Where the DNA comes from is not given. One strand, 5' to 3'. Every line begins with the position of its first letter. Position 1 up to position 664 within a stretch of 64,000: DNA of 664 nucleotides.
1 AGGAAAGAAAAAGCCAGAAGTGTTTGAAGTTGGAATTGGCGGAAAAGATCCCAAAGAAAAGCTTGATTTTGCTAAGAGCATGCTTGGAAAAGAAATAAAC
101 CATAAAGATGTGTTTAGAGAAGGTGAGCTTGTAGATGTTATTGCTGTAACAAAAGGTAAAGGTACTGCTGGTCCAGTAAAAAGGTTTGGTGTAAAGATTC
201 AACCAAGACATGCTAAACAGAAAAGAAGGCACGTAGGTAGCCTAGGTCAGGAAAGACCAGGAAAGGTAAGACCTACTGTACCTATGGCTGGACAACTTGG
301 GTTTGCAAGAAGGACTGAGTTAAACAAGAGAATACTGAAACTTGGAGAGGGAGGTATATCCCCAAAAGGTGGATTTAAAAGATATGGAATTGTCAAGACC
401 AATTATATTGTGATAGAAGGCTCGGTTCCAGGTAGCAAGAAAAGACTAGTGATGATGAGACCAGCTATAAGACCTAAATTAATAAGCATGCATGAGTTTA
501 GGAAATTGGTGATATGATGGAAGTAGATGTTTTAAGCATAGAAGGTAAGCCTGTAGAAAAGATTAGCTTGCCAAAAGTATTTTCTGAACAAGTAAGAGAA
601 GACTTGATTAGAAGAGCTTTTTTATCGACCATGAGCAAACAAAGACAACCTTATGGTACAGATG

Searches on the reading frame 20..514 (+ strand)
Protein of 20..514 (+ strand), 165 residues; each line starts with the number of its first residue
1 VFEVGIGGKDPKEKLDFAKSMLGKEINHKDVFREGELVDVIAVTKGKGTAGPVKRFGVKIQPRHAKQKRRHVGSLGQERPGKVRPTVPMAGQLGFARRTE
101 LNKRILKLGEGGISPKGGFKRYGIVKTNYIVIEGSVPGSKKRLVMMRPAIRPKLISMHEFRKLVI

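Call 48: search_protein_families(library=pfam, proteins=[window:20-514:+], max_evalue=0.001)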
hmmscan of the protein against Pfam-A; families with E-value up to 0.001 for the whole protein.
window:20-514:+ (165 aa): 1 family
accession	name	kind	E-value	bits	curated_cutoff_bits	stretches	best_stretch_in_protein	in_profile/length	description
PF00297.29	Ribosomal_L3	-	7.3e-47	160.6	22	1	2-153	182-348/369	Ribosomal protein L3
